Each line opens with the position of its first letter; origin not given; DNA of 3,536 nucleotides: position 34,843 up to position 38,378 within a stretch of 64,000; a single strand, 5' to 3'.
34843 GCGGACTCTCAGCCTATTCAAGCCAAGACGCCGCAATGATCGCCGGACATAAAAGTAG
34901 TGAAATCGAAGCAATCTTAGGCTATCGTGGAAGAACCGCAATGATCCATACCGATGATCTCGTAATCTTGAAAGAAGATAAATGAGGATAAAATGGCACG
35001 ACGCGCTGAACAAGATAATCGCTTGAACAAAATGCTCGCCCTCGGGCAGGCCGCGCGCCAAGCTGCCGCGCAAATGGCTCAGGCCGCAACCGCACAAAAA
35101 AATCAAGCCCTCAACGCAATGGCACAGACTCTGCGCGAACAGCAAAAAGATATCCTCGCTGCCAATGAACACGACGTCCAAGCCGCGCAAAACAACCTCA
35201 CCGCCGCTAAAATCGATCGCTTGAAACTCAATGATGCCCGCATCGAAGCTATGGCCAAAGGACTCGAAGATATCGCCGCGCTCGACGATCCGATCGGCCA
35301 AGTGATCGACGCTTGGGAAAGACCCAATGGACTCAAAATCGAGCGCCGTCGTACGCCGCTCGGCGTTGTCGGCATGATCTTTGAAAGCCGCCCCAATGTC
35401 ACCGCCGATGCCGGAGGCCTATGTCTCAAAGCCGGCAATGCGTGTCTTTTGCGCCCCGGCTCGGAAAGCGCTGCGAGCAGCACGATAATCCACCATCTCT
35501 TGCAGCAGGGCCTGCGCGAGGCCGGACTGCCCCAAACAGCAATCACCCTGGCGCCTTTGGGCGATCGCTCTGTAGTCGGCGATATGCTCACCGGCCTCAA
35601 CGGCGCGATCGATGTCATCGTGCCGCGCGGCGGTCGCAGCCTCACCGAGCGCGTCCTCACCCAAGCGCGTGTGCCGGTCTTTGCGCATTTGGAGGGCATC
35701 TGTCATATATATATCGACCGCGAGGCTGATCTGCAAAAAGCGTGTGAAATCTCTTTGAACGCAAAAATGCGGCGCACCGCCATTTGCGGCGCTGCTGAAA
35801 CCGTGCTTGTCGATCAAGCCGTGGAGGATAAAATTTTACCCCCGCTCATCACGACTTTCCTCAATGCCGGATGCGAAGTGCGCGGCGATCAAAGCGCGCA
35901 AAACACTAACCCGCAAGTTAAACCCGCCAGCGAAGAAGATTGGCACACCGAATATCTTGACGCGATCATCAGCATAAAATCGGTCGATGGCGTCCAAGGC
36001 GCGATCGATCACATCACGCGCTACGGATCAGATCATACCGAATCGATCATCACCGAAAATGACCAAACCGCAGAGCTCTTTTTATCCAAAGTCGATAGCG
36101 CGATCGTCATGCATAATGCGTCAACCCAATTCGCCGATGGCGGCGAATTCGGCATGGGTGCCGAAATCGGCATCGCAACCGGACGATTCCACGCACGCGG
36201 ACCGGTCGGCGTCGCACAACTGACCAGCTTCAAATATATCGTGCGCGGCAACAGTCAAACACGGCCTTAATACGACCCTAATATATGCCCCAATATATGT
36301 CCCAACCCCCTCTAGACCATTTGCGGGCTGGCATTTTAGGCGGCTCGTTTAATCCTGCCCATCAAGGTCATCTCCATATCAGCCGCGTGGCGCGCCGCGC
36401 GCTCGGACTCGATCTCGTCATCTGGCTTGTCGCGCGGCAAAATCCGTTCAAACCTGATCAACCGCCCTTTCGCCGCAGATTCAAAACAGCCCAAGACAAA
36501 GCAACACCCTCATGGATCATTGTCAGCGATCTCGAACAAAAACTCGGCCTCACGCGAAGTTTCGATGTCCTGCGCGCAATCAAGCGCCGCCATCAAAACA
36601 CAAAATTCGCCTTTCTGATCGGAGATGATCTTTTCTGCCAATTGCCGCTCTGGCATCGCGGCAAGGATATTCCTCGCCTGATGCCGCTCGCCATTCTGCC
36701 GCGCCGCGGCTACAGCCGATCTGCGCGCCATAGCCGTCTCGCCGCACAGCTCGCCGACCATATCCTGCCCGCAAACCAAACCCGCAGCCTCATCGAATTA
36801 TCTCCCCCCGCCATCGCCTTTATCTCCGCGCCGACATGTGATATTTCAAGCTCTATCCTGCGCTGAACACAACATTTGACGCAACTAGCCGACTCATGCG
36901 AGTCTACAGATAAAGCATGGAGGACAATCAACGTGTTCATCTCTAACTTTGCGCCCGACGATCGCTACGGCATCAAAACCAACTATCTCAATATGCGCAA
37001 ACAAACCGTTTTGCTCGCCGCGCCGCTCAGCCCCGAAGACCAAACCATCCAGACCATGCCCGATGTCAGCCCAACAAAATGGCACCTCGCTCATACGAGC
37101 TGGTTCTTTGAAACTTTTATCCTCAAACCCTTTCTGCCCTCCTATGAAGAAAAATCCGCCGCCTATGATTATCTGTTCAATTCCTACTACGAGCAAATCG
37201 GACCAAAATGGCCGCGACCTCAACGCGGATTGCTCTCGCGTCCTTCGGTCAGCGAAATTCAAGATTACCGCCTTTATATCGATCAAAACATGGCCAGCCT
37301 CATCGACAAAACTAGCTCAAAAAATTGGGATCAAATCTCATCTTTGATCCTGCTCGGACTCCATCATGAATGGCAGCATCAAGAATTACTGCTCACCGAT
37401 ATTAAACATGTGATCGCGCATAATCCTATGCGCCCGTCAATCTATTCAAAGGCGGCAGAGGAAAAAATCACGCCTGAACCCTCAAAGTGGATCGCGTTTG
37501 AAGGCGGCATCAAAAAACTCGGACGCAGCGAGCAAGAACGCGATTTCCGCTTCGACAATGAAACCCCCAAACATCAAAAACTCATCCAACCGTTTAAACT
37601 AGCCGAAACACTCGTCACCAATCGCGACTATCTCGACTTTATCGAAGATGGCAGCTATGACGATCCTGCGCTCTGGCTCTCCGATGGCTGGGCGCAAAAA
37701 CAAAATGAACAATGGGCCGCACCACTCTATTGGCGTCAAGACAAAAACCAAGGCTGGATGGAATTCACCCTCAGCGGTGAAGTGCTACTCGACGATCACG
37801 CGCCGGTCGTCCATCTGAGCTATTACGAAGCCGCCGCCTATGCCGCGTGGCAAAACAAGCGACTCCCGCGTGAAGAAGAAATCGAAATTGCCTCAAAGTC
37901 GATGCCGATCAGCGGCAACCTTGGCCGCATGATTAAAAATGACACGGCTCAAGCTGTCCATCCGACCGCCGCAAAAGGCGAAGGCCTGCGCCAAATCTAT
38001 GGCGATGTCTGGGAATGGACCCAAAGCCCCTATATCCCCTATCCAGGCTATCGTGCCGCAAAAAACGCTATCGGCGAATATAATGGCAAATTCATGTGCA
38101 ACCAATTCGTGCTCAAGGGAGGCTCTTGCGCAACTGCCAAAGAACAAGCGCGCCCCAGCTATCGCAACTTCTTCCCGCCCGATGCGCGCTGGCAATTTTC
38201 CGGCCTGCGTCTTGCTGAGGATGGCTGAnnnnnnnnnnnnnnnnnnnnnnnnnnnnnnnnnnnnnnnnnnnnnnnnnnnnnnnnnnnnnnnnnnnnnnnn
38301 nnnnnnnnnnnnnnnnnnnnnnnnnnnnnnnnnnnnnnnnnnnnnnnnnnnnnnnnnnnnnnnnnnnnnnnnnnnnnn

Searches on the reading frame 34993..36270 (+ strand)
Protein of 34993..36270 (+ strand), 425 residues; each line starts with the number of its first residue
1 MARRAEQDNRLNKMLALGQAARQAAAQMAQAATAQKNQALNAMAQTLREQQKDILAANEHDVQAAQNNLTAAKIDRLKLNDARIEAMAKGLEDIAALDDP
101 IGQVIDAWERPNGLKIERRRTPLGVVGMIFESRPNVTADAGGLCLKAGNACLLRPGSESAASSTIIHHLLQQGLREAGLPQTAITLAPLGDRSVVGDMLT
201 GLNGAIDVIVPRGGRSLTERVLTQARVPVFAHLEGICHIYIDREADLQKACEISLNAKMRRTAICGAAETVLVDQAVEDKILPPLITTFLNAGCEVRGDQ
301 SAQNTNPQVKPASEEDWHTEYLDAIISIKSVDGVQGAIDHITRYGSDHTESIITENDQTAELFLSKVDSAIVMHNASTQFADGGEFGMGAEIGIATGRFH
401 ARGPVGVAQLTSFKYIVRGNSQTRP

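Call 69: search_protein_families(library=ncbifam, proteins=[window:34993-36270:+], max_evalue=1e-10)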
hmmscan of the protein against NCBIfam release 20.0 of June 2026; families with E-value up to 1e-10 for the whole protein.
window:34993-36270:+ (425 aa): 3 families
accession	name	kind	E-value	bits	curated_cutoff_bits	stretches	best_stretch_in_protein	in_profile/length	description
NF001221.0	PRK00197.1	equivalog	1.6e-172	574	289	1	12-424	5-417/418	glutamate-5-semialdehyde dehydrogenase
TIGR00407.1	proA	equivalog_domain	7.2e-131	436.7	317.45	1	21-414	1-398/398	glutamate-5-semialdehyde dehydrogenase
TIGR01092.1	P5CS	equivalog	4.9e-99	332.5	796.75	1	18-422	292-693/715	delta l-pyrroline-5-carboxylate synthetase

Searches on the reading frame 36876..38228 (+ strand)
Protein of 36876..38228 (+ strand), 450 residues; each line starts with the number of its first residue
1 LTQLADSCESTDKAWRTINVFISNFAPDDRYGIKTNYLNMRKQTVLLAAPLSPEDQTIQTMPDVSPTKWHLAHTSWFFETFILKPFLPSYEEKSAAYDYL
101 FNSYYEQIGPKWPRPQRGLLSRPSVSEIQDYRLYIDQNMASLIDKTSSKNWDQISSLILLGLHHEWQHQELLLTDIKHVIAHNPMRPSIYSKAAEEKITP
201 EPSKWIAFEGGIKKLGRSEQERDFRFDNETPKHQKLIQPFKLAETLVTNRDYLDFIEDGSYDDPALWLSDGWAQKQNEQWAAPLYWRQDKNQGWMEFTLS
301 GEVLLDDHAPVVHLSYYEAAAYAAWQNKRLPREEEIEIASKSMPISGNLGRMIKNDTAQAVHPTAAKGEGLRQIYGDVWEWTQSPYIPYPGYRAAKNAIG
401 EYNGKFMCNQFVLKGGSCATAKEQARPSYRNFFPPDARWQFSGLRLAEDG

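Call 69: search_protein_families(library=ncbifam, proteins=[window:36876-38228:+], max_evalue=1e-10)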
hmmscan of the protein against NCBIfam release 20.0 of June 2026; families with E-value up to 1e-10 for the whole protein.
window:36876-38228:+ (450 aa): 3 families
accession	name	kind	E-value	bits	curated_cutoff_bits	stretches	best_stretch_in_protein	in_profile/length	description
TIGR03440.2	egtB_TIGR03440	equivalog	6.4e-161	536.1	360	1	35-447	3-413/413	ergothioneine biosynthesis protein EgtB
NF041186.1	SenA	equivalog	1.4e-98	330.8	420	1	34-447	9-381/382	selenoneine synthase SenA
TIGR04344.1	ovoA_Nterm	equivalog_domain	3.1e-37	128.5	400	1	120-446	102-443/444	5-histidylcysteine sulfoxide synthase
